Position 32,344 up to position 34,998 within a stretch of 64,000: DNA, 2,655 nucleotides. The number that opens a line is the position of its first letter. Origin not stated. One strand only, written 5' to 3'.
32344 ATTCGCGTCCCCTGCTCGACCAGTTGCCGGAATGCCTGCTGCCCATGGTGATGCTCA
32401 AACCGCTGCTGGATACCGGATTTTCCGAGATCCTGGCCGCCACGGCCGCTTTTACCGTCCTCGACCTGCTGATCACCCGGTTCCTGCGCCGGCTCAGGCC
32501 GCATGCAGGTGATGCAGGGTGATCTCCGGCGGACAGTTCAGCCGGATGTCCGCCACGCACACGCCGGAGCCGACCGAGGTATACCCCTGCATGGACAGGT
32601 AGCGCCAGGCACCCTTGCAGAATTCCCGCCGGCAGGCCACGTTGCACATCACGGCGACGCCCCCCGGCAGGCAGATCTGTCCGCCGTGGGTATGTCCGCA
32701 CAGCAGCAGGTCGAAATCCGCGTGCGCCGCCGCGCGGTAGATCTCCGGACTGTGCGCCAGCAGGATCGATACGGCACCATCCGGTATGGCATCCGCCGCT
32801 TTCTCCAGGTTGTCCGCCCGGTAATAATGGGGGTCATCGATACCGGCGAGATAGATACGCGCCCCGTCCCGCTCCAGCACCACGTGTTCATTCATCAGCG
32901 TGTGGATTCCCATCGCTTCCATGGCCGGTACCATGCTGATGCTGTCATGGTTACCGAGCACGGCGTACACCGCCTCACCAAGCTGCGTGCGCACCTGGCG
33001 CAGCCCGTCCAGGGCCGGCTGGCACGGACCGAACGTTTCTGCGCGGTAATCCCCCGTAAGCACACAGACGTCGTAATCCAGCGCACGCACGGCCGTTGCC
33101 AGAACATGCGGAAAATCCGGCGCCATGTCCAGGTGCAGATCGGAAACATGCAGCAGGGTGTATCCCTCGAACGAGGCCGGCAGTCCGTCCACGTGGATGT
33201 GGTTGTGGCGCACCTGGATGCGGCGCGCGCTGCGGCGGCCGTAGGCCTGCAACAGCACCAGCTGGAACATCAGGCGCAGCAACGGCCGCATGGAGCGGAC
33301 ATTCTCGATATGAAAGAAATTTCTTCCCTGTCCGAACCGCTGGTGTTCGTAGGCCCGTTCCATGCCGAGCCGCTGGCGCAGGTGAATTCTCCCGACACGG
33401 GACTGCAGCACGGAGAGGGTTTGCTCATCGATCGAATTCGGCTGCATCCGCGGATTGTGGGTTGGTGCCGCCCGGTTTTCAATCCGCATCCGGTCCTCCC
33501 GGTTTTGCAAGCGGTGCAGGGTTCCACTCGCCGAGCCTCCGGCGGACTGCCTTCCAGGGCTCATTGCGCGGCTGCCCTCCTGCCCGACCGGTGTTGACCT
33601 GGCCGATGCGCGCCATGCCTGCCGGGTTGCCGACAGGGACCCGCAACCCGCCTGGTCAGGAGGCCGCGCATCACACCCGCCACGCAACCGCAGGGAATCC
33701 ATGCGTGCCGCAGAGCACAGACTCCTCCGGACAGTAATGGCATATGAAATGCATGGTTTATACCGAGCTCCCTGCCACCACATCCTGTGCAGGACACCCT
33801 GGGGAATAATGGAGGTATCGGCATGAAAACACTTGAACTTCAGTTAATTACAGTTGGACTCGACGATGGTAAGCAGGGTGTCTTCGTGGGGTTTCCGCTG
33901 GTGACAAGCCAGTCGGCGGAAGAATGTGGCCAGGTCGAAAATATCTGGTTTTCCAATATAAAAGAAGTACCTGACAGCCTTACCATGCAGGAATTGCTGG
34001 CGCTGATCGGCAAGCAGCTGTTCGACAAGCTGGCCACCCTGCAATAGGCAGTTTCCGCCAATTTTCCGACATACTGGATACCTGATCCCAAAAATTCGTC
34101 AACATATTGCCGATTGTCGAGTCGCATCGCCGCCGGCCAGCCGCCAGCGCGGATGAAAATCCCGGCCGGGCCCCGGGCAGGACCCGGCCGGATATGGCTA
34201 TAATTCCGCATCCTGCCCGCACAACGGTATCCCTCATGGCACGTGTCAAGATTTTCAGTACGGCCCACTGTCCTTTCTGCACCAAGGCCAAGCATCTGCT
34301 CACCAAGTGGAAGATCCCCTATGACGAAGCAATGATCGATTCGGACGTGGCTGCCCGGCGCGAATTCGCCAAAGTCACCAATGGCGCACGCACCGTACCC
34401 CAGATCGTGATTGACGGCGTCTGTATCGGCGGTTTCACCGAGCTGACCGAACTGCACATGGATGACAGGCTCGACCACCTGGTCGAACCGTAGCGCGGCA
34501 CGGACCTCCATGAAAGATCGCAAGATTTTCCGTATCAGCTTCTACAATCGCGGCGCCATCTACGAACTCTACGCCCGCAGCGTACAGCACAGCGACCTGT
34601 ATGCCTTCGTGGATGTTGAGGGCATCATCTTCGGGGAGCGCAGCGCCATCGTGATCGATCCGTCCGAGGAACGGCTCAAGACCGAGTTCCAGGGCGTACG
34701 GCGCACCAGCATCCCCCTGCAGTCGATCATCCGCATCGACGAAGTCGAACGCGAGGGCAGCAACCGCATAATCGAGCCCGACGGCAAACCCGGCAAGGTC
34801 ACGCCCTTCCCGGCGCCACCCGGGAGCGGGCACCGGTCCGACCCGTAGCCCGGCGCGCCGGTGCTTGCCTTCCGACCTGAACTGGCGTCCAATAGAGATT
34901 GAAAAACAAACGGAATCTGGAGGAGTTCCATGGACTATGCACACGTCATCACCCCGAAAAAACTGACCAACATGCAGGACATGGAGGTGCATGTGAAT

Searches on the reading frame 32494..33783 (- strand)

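Call 11: search_protein_families(library=ncbifam, proteins=[window:32494-33783:-], max_evalue=0.001)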
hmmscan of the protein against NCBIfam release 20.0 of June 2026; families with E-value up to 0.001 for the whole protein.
window:32494-33783:- (429 aa): 3 families
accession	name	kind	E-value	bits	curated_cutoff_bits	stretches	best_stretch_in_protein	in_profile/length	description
NF008460.0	PRK11340.1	equivalog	3.7e-21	75.8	188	1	208-425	50-269/271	phosphodiesterase YaeI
NF033458.1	lipid_A_LpxG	equivalog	1.5e-14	54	350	2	189-320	26-159/321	UDP-2,3-diacylglucosamine diphosphatase LpxG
TIGR00040.1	yfcE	subfamily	0.00044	20.4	56.25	0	210-367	3-117/158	YfcE family phosphodiesterase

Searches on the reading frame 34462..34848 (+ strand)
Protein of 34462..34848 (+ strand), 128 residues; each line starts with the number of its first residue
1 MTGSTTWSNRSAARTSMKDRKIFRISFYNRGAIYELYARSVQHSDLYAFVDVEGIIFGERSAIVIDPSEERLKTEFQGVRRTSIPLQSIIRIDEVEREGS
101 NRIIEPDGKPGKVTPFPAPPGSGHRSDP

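Call 24: search_protein_families(library=pfam, proteins=[window:34462-34848:+], max_evalue=0.000001)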
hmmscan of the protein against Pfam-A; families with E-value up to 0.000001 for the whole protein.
window:34462-34848:+ (128 aa): 1 family
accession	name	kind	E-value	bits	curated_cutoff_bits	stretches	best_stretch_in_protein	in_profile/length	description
PF08850.16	DUF1820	-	4.6e-36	123.6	27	1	21-117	1-96/97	Domain of unknown function (DUF1820)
